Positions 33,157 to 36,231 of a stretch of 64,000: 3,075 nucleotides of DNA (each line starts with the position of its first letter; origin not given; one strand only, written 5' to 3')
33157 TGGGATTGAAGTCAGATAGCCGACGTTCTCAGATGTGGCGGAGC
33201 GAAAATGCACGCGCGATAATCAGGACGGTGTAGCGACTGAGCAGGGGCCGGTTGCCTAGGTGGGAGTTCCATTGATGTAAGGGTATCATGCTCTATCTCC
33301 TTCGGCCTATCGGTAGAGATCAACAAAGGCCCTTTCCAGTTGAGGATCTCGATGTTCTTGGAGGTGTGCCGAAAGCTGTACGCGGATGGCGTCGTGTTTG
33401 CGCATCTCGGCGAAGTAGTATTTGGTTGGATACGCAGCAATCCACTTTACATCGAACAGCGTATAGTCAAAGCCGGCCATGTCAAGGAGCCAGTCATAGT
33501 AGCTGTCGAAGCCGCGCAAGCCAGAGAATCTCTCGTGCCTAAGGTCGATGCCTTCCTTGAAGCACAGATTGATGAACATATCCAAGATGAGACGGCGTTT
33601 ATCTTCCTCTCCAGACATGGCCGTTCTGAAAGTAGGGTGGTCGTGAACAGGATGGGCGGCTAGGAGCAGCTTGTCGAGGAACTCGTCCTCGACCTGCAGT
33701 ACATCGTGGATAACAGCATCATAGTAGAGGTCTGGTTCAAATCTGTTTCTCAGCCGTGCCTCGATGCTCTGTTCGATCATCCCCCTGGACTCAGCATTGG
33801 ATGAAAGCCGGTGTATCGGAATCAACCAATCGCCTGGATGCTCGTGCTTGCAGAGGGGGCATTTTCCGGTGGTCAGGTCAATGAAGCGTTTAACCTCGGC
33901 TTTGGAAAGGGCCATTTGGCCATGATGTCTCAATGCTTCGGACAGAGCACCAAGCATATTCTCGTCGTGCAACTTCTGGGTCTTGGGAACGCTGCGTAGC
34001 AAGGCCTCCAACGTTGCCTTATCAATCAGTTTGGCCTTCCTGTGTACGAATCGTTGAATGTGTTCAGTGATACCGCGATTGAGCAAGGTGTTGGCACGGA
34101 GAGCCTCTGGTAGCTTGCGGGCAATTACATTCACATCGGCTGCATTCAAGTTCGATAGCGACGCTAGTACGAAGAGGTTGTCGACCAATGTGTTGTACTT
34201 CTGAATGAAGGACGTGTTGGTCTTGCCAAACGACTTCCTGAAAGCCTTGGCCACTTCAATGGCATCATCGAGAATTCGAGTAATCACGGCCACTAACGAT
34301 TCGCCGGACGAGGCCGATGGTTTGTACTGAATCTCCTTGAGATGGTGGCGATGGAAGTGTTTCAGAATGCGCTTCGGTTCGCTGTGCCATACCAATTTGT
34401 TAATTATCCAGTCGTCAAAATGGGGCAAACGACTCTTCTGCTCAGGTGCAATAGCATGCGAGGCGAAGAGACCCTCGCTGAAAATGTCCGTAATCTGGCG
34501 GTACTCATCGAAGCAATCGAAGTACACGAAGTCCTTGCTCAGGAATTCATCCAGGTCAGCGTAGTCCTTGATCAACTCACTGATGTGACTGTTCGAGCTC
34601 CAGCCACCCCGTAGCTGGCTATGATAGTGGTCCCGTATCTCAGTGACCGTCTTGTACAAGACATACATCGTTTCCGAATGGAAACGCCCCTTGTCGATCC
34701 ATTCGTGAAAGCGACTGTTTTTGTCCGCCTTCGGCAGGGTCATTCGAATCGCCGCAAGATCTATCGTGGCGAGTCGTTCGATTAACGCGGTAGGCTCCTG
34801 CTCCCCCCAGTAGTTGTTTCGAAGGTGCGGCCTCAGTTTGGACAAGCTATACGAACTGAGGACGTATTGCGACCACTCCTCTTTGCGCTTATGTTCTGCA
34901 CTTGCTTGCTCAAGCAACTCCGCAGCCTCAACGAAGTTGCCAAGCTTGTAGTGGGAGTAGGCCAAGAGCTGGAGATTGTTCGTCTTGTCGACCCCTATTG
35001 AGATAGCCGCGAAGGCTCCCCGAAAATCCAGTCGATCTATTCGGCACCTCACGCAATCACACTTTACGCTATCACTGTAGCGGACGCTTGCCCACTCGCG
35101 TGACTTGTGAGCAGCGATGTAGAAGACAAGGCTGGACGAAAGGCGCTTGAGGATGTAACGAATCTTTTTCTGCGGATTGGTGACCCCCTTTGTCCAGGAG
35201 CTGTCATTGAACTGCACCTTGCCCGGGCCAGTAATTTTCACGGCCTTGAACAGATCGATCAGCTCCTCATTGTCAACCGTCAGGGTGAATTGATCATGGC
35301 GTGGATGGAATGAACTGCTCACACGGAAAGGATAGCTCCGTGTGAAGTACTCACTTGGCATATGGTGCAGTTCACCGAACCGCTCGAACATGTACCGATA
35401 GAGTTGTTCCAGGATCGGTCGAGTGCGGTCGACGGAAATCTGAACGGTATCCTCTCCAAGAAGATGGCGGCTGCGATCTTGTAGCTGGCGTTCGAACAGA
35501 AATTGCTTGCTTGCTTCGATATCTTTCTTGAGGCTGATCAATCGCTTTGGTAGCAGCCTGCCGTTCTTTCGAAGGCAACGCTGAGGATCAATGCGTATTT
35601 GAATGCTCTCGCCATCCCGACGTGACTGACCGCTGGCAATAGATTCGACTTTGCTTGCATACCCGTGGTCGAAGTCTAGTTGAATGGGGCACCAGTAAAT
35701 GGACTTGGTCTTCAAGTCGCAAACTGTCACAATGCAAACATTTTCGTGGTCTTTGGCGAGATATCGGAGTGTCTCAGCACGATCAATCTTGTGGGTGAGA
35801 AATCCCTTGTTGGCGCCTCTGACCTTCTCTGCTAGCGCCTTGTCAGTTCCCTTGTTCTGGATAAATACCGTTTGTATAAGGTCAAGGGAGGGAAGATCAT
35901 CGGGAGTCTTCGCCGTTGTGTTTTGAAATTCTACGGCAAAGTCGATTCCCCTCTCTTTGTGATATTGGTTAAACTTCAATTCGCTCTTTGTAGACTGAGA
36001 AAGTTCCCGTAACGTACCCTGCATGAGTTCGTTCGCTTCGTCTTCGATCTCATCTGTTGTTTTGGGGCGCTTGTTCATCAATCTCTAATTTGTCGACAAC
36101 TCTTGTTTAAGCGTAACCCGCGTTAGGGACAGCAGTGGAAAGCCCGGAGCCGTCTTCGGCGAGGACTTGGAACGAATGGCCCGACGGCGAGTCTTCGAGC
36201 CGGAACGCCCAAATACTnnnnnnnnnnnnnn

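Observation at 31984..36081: Candidate undescribed two-gene defence module: 924-aa protein with DUF4365-like nuclease N-domain and Cys-rich C-terminus, next to a 408-aa HNH-domain protein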

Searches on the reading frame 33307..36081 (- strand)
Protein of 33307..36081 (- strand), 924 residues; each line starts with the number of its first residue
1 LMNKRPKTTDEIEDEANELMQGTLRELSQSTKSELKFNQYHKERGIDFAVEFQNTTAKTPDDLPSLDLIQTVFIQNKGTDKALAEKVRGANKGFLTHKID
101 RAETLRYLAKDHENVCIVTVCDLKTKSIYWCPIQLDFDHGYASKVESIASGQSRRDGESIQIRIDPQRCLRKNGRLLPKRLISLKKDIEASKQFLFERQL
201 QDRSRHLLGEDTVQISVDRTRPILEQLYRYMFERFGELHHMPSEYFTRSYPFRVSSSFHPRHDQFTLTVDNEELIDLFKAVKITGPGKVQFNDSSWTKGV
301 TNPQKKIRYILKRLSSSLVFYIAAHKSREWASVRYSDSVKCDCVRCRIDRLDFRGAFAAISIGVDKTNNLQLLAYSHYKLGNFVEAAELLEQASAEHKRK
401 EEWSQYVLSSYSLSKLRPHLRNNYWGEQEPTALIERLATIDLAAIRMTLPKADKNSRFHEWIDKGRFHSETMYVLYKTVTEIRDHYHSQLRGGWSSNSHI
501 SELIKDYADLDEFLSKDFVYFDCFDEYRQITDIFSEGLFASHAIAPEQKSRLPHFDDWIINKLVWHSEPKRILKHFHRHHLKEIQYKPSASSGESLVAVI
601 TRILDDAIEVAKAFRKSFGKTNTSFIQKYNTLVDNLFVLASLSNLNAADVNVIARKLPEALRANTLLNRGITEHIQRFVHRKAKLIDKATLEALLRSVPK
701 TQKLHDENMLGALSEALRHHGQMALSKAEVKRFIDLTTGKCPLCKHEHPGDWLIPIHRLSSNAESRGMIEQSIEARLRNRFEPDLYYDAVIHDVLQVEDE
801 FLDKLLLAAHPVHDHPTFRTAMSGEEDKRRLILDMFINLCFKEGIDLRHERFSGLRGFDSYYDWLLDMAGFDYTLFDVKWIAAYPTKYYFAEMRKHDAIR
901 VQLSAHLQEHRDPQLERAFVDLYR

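Call 6: search_protein_families(library=pfam, proteins=[window:33307-36081:-], max_evalue=0.01)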
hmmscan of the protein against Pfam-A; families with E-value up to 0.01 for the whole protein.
window:33307-36081:- (924 aa): 2 families
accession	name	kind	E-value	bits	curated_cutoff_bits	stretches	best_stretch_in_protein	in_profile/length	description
PF12895.13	ANAPC3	-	0.0016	19.1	27.2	1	366-414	22-70/82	Anaphase-promoting complex, cyclosome, subunit 3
PF07719.23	TPR_2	-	0.0085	16.6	27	0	370-393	4-27/34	Tetratricopeptide repeat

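Call 7: search_protein_families(library=padloc, proteins=[window:33307-36081:-], max_evalue=0.01)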
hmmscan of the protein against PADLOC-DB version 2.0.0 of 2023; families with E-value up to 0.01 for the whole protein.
window:33307-36081:- (924 aa): 0 families

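Call 8: search_protein_families(library=ncbifam, proteins=[window:33307-36081:-], max_evalue=0.1)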
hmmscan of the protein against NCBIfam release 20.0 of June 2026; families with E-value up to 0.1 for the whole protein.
window:33307-36081:- (924 aa): 0 families

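Call 9: search_protein_families(library=phrogs, proteins=[window:33307-36081:-], max_evalue=0.1)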
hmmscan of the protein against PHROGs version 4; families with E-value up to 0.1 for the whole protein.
window:33307-36081:- (924 aa): 0 families

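Call 10: find_homologous_proteins(query=window:33307-36078:-)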
Query window:33307-36078:- (923 aa): 8 proteins with E <= 0.001 among 8000 candidates.
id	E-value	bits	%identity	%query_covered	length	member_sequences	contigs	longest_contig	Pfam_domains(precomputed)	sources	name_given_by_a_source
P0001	0.0e+0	2122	100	100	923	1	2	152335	-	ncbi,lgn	-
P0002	0.0e+0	1700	79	100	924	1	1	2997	-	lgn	-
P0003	0.0e+0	1457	70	100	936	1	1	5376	-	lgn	-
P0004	0.0e+0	1368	65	100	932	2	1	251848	-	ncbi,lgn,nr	ncbi:MAG: DUF4365 domain-containing protein [Flavobacteriales bacterium]|nr:DUF4365 domain-containin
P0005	6.5e-162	559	36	77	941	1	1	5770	PF16289.12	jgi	-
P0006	9.2e-155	535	36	77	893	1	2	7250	-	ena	-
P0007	3.2e-36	143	22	96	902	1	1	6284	PF14280.12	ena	-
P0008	8.5e-5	39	24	33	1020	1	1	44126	PF13289.13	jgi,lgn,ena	-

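Call 11: find_encoding_contigs(protein=P0004, flank=8000, max_places=3)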
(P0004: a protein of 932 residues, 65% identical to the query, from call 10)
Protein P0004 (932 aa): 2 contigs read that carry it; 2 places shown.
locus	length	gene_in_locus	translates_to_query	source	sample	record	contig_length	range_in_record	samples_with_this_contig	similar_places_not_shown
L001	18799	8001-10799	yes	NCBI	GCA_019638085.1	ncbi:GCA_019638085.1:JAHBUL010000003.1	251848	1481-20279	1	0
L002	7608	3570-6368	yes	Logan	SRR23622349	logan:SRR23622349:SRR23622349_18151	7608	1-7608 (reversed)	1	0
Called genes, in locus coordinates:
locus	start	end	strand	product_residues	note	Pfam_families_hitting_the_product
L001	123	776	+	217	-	PF25994:HH_AprE (weak)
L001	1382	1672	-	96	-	PF01541:GIY-YIG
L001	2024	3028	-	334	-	-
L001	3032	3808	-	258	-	PF03167:UDG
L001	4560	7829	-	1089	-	PF02384:N6_Mtase (faint), PF07669:Eco57I (weak), PF18135:Type_ISP_C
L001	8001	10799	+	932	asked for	-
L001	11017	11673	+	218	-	-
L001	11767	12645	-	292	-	PF01223:Endonuclease_NS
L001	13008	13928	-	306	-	PF24814:WD40_Prp19, PF25391:WD40_Gbeta, PF23414:Beta-prop_EML_2, PF25172:Beta-prop_WDR3_2nd, PF24807:WD40_CDC20-Fz, PF25174:Beta-prop_THOC3, PF24814:WD40_Prp19, PF25391:WD40_Gbeta, +37 more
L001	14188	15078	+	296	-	PF00005:ABC_tran, PF13304:AAA_21 (weak)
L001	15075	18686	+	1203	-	PF12698:ABC2_membrane_3, PF12730:ABC2_membrane_4 (weak), PF01433:Peptidase_M1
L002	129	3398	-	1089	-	PF02384:N6_Mtase (faint), PF07669:Eco57I (weak), PF18135:Type_ISP_C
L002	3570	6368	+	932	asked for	-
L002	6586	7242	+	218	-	-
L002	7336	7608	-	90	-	?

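Call 12: find_encoding_contigs(protein=P0001, flank=10000, max_places=3)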
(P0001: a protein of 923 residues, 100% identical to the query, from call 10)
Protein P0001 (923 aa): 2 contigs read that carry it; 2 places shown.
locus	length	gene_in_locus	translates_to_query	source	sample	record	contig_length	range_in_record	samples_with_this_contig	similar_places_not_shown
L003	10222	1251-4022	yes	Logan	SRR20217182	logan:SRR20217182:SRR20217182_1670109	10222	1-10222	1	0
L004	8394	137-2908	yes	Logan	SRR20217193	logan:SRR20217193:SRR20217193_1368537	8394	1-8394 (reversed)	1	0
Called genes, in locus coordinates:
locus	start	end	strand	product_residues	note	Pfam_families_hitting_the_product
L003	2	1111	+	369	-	?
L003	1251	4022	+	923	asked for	-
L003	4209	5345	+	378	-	PF14279:HNH_5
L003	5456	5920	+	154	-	PF05866:RusA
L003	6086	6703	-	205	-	PF26900:Phage_lambda_Ea47 (weak)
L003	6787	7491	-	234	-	PF04555:XhoI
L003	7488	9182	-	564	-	PF02384:N6_Mtase (weak), PF07669:Eco57I, PF12950:TaqI_C (faint)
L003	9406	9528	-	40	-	-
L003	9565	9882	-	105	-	-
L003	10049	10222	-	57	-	?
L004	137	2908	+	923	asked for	-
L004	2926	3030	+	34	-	-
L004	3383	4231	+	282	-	-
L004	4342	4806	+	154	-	PF05866:RusA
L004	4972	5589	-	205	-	PF26900:Phage_lambda_Ea47 (weak)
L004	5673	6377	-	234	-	PF04555:XhoI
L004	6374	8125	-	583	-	PF02384:N6_Mtase (weak), PF07669:Eco57I, PF12950:TaqI_C (faint)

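Call 13: find_encoding_contigs(protein=P0003, flank=8000, max_places=3)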
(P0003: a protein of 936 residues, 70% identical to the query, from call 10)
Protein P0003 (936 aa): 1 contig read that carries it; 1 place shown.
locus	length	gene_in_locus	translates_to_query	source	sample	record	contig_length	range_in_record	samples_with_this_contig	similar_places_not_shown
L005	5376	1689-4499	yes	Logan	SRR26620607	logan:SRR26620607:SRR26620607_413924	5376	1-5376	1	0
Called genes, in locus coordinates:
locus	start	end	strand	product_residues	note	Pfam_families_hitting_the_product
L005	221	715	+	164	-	-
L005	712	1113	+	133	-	PF01381:HTH_3 (weak)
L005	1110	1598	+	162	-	-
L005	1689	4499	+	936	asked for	-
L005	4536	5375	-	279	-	?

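Call 14: find_encoding_contigs(protein=P0005, flank=8000, max_places=3)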
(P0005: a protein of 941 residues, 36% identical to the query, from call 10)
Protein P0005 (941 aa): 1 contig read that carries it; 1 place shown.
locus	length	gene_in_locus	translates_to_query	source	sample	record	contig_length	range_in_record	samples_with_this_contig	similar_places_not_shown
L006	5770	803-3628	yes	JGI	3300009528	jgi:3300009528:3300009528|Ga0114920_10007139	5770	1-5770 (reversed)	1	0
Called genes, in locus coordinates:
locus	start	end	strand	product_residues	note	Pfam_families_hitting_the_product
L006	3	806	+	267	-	?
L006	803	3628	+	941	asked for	PF16289:PIN_12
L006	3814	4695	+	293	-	PF02518:HATPase_c (faint)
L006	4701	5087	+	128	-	PF01740:STAS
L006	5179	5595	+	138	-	PF14947:HTH_45 (faint), PF21247:Fic-like_C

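Call 15: find_encoding_contigs(protein=P0006, flank=8000, max_places=3)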
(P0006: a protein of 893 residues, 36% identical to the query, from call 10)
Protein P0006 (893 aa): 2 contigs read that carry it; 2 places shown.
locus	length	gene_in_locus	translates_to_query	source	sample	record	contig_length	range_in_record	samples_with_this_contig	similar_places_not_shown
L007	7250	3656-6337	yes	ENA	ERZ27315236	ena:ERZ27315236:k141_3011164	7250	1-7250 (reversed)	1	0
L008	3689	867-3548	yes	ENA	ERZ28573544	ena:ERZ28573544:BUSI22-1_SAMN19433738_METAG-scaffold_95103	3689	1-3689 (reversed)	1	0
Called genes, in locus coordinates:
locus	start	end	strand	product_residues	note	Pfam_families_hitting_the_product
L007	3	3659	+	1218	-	?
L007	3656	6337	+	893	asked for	-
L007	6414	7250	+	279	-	?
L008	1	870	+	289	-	?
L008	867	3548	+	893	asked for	-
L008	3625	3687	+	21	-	?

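Call 16: find_encoding_contigs(protein=P0007, flank=8000, max_places=3)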
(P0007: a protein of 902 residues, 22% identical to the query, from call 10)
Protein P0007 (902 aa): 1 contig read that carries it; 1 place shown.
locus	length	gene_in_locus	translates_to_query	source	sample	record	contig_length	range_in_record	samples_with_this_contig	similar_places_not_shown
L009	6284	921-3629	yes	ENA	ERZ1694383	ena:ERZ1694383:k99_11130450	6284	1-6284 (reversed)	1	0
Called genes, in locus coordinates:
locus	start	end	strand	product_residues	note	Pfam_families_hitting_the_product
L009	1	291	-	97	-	?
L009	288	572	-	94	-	PF05656:DUF805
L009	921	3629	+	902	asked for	PF14280:DUF4365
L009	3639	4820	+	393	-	-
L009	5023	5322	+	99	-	PF12728:HTH_17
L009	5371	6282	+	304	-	?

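Call 30: search_solved_structures(query=A1, max_evalue=1)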
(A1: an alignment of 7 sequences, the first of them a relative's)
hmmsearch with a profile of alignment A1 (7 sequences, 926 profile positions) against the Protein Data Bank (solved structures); distinct sequences matched with E-value up to 1: 0.

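Call 42: find_encoding_contigs(protein=P0008, flank=8000, max_places=2)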
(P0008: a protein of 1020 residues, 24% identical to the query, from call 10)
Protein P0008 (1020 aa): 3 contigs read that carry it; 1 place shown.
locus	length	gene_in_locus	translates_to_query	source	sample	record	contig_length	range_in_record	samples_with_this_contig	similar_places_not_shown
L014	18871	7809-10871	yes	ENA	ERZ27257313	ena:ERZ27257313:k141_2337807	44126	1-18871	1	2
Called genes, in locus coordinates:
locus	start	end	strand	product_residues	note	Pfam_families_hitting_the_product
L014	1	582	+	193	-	?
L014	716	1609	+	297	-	PF08401:ArdcN, PF18818:MPTase-PolyVal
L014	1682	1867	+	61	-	-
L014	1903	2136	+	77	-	-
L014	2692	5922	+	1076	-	PF00082:Peptidase_S8, PF18962:Por_Secre_tail (weak)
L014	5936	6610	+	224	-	PF18962:Por_Secre_tail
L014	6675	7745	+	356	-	-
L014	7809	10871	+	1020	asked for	PF13289:SIR2_2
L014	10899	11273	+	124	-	-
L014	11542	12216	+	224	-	-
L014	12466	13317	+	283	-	PF08808:RES (faint)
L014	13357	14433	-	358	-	PF13289:SIR2_2 (weak)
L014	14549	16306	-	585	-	PF18962:Por_Secre_tail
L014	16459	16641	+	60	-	PF01381:HTH_3, PF13443:HTH_26 (weak)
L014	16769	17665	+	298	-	-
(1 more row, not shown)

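Call 45: predict_structure(alignment_id=A1)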
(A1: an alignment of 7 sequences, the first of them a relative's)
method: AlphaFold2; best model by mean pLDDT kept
length: 923 residues; sequences in the alignment: 7
mean_pLDDT: 64.4   pTM: 0.46
mean pLDDT of the five models: 64.4, 62.2, 61.9, 57.4, 55.0
residues with pLDDT >= 90: 65; 70-90: 283; 50-70: 345; < 50: 230
segments of 3 or more residues with pLDDT < 50: 1-3, 54-58, 60-66, 83-92, 98-100, 134-139, 152-156, 202-216, 218-220, 234-248, 256-265, 284-286, 314-326, 333-350, 363-365, 411-429, 444-458, 515-523, 545-568, 578-592, 815-825
pLDDT, mean of each block of 10 residues (from residue 1): 62 85 80 64 68 51 48 75 42 50 52 73 84 52 54 51 74 82 76 61 38 45 54 45 48 50 50 61 55 57 52 44 44 46 43 56 56 63 66 63 53 46 41 58 44 47 53 70 65 54 62 49 54 63 48 43 47 51 37 66 70 56 61 69 77 86 74 82 88 89 83 85 88 87 85 91 93 92 92 90 86 50 57 89 87 79 88 86 77 86 71 64 61
secondary structure, 60 per line:
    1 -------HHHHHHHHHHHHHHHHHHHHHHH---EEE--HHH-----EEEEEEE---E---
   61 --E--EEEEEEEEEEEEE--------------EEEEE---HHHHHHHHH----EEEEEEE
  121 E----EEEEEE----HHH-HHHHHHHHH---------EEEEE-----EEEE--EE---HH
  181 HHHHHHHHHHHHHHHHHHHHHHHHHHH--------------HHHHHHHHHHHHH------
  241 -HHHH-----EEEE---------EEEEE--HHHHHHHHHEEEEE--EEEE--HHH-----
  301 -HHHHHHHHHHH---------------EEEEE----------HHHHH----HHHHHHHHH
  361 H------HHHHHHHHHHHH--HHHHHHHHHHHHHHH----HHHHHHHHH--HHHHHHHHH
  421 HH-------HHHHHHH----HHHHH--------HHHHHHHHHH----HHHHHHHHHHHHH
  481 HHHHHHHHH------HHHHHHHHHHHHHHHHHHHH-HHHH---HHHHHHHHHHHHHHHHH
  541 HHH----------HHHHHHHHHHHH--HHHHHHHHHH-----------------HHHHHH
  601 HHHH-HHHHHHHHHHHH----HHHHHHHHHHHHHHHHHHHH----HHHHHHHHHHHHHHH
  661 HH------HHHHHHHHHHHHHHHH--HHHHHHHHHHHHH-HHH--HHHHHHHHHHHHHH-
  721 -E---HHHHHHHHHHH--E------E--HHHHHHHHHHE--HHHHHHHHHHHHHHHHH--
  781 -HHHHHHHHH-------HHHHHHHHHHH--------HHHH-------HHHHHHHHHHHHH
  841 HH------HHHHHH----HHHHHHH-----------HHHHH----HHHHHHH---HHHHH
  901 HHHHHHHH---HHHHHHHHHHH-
elements in order (helices of 4 or more, strands of 3 or more residues): H8-30 E34-36 E47-53 E66-78 E93-97 H101-109 E114-121 E126-131 H140-148 E158-162 E168-171 H179-207 H222-234 H242-245 E251-254 E264-268 H271-279 E280-284 E287-290 H302-312 E328-332 H343-347 H352-361 H368-379 H382-396 H401-409 H412-422 H430-436 H441-445 H454-463 H468-489 H496-515 H517-520 H524-543 H554-565 H568-577 H595-604 H606-617 H622-641 H646-662 H669-684 H687-699 H706-719 H726-736 H749-758 H762-778 H782-790 H798-808 H817-820 H828-842 H849-854 H859-865 H877-881 H886-892 H896-908 H912-922

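Call 47: search_protein_families(library=pfam, proteins=[P0006], max_evalue=0.01)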
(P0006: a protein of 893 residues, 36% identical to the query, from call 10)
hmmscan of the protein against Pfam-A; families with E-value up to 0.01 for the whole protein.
P0006 (893 aa): 0 families

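Call 55: find_related_loci(query=A5, collection=genome_contigs, flank=10000)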
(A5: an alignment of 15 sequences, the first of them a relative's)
Query A5 (923 aa) in genome_contigs; peptide patterns used: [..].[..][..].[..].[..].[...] (x = any residue, [..] = any of these).
205 stretches matched a pattern; 8 encode a relative of the query (tblastn E <= 1e-3); 8 distinct loci.
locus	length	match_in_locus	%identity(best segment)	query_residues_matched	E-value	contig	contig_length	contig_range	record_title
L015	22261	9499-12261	65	2-923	0e+0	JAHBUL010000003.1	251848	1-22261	MAG: Flavobacteriales bacterium isolate ACE_BAC32 BAC32_3, whole genome shotgun sequence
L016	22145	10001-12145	31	201-922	3e-118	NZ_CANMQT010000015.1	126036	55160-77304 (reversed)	Uncultured Aquimarina sp. isolate 2-563A-J.fasta NODE_15, whole genome shotgun sequence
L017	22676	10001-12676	27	6-922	2e-109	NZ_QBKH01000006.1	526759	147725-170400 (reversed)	Sphingobacterium faecium strain DSM 11690 Ga0183459_106, whole genome shotgun sequence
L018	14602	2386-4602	25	194-919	4e-88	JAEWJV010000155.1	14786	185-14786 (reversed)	MAG: Bacteroidetes bacterium isolate OH_PBrB_162 k127_275333, whole genome shotgun sequence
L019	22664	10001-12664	25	10-918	2e-81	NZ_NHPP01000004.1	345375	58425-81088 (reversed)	Siphonobacter sp. SORGH_AS_0500 NODE_4_length_345375_cov_55.3217_ID_7, whole genome shotgun sequence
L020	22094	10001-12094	30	221-921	7e-110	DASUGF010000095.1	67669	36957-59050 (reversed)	MAG TPA_asm: Parafilimonas sp. isolate SMAG_U1398 k141_1778051, whole genome shotgun sequence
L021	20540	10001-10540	36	744-922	4e-30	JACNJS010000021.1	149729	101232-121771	MAG: Bacteroidetes bacterium isolate NIOZ-UU40 NIOZ-UU_NODE_57_length_149729_cov_13.78, whole genome shotgun sequence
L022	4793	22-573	30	739-922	2e-25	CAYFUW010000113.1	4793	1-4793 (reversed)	MAG TPA_asm: uncultured Dysgonomonadaceae bacterium isolate ERP107106_co1_213 genome assembly, contig: NODE_16321_length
